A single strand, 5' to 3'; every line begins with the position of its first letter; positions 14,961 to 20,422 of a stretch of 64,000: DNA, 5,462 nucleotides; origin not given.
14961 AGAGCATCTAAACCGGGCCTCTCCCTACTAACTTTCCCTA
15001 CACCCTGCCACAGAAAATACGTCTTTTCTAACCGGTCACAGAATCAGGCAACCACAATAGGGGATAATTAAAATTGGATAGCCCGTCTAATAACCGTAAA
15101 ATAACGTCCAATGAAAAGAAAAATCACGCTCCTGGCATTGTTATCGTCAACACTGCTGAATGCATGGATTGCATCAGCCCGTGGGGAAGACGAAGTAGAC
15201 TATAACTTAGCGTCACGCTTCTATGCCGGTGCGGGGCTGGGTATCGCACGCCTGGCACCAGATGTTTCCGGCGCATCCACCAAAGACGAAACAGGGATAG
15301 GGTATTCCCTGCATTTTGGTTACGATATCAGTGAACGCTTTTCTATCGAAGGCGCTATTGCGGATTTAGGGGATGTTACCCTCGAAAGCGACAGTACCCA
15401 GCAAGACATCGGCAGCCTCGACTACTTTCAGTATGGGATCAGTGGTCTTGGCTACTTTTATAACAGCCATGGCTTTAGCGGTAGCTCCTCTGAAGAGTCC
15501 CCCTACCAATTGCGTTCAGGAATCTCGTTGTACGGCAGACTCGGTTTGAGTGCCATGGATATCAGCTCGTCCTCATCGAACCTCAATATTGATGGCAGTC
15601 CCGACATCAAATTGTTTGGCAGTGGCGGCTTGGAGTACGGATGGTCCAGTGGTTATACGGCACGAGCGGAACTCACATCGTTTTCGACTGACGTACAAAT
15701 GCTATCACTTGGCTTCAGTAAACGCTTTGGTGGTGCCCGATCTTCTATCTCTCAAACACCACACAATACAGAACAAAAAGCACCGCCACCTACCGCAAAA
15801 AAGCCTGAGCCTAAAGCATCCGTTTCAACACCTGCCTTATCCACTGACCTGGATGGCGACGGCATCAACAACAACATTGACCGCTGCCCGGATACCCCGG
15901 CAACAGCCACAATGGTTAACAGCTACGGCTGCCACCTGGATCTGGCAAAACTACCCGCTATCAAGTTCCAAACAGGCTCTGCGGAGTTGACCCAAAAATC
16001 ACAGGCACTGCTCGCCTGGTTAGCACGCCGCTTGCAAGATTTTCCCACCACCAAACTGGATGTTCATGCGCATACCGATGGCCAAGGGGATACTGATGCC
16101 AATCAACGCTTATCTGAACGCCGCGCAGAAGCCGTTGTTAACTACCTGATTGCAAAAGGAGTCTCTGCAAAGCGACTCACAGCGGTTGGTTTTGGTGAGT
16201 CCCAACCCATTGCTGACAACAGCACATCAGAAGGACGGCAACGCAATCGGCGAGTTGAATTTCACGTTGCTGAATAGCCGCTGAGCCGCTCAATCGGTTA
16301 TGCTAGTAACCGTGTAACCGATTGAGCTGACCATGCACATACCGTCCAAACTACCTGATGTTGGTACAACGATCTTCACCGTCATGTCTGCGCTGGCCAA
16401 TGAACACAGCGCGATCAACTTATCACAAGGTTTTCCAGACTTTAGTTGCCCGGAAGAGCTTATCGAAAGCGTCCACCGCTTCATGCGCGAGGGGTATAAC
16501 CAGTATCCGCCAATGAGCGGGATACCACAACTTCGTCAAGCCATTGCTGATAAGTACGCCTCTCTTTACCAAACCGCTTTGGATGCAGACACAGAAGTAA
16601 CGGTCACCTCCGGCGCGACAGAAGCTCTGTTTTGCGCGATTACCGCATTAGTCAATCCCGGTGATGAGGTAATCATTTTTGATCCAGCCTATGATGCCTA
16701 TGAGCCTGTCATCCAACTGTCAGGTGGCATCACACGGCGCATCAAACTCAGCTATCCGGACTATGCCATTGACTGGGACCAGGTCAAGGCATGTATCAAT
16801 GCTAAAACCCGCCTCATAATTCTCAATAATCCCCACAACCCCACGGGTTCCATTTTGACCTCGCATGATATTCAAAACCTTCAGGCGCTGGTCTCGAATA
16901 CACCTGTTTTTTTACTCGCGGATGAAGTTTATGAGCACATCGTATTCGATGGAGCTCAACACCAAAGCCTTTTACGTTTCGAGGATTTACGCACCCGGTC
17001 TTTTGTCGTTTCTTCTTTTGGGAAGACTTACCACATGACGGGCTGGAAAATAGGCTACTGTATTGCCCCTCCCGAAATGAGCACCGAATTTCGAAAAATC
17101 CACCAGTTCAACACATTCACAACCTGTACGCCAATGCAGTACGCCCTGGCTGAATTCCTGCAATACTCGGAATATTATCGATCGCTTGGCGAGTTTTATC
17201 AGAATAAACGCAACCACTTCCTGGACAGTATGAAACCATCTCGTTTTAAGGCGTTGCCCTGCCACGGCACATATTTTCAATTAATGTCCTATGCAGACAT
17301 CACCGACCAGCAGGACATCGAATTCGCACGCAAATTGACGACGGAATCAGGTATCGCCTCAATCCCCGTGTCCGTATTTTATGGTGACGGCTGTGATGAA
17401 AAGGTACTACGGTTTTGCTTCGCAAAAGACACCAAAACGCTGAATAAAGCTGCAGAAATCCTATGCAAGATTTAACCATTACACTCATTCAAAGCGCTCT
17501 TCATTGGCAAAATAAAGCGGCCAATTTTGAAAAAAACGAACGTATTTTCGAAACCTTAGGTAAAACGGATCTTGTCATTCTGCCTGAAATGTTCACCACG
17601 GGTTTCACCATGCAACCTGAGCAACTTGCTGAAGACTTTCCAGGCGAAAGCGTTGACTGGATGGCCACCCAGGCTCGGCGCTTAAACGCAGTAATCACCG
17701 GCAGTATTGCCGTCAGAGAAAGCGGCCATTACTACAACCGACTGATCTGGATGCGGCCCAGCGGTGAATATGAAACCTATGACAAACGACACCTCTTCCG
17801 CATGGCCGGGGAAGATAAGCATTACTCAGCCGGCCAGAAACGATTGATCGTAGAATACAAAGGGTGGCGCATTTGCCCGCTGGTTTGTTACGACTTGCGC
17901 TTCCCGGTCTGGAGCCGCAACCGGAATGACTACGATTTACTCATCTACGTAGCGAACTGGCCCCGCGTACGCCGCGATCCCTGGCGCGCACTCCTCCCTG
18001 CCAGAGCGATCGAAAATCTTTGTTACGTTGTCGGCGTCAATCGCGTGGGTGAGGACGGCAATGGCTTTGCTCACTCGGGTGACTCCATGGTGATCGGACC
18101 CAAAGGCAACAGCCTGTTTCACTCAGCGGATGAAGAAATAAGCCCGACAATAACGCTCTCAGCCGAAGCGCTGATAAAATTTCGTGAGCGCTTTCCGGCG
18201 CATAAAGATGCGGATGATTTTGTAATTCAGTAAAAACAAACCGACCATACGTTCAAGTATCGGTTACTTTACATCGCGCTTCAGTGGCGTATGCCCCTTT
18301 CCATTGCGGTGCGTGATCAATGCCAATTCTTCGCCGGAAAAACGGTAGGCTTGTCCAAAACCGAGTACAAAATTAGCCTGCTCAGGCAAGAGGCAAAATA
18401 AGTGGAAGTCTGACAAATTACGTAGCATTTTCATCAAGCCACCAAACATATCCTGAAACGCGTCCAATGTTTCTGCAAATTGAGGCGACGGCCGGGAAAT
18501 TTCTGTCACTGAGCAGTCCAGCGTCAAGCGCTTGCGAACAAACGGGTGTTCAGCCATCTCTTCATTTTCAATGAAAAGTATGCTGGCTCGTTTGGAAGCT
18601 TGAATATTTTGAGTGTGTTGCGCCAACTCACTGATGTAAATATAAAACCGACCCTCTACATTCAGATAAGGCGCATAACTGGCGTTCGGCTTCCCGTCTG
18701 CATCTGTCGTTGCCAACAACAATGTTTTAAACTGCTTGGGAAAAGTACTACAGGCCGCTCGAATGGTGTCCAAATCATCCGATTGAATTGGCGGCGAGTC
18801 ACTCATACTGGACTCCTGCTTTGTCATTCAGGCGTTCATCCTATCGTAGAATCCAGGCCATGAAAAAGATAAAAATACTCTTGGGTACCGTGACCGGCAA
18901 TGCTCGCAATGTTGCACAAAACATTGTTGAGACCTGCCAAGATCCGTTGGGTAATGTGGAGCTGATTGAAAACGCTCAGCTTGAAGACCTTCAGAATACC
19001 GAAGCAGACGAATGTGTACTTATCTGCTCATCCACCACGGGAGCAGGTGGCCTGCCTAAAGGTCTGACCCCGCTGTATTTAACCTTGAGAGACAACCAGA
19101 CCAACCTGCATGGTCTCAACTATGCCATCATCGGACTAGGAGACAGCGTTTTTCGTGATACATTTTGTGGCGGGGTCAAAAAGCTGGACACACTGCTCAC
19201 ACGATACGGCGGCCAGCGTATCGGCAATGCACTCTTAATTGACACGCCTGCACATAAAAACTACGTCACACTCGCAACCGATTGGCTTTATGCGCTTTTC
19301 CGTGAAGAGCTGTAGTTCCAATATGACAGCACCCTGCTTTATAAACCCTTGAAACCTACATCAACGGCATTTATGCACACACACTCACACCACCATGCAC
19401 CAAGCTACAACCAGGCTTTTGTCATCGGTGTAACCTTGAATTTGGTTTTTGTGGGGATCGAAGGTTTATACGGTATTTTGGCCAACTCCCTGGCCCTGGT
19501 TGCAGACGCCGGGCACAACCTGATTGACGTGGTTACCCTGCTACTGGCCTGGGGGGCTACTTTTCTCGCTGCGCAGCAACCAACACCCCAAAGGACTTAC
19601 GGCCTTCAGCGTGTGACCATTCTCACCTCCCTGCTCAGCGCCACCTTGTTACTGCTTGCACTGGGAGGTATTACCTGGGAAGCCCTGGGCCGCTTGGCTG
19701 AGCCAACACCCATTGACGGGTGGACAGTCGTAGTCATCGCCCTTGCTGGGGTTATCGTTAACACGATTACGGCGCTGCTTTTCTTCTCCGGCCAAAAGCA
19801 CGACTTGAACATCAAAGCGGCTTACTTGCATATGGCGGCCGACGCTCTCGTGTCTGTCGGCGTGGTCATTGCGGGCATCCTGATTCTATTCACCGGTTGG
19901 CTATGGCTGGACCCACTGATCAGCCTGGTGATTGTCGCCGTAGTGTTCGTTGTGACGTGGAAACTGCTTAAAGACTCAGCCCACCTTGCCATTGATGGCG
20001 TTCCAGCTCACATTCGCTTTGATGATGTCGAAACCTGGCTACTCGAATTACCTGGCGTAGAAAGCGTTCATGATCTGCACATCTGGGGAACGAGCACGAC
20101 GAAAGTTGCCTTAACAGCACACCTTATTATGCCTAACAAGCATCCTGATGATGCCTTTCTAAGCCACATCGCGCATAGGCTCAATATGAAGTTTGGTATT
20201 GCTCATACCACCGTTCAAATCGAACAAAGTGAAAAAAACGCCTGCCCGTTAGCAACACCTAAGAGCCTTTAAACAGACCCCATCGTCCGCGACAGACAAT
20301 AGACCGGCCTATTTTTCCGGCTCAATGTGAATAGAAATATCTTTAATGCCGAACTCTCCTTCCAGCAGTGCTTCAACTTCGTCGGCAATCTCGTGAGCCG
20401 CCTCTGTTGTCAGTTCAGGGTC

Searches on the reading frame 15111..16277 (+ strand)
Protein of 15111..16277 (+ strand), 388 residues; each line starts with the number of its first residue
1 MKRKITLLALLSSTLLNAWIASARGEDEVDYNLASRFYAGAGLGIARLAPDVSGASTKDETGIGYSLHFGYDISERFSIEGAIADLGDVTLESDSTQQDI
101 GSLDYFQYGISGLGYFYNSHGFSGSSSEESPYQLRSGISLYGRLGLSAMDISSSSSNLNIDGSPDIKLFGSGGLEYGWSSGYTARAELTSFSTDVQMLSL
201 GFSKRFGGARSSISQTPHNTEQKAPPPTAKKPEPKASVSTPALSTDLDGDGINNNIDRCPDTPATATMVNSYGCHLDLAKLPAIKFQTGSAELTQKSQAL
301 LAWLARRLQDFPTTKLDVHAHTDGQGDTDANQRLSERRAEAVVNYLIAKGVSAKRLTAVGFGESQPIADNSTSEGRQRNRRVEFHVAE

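Call 71: search_protein_families(library=pfam, proteins=[window:15111-16277:+], max_evalue=0.00001)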
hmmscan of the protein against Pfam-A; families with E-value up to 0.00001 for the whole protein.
window:15111-16277:+ (388 aa): 4 families
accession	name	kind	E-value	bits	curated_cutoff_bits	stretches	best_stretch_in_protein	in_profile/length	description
PF00691.25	OmpA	-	3.4e-24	85.5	27.2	1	286-380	2-98/98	OmpA family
PF13505.12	OMP_b-brl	-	2.1e-06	28.4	28.7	1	33-206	18-175/175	Outer membrane protein beta-barrel domain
PF05359.17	DUF748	-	2.4e-06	26.3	50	0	280-332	877-929/1037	Domain of Unknown Function (DUF748)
PF01389.23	OmpA_membrane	-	2.7e-06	27.7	21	0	35-187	4-145/180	OmpA-like transmembrane domain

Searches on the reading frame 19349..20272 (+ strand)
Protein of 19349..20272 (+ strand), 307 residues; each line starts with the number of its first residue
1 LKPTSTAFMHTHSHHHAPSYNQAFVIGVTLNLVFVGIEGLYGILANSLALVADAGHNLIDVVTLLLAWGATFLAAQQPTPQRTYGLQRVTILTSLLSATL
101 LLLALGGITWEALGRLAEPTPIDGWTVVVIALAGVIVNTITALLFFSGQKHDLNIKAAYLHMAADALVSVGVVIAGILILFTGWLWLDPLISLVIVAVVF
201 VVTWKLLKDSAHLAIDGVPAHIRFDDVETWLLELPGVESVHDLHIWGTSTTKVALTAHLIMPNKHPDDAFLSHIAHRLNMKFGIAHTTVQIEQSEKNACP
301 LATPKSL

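Call 72: search_protein_families(library=pfam, proteins=[window:19349-20272:+], max_evalue=0.00001)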
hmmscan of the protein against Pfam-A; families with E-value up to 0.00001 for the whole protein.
window:19349-20272:+ (307 aa): 2 families
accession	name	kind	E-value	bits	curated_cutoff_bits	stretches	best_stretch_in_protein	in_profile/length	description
PF01545.26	Cation_efflux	-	6.6e-38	130.9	26.6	1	26-211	3-194/198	Cation efflux family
PF16916.11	ZT_dimer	-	1.1e-13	51.4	26.7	1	221-293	3-77/78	Dimerisation domain of Zinc Transporter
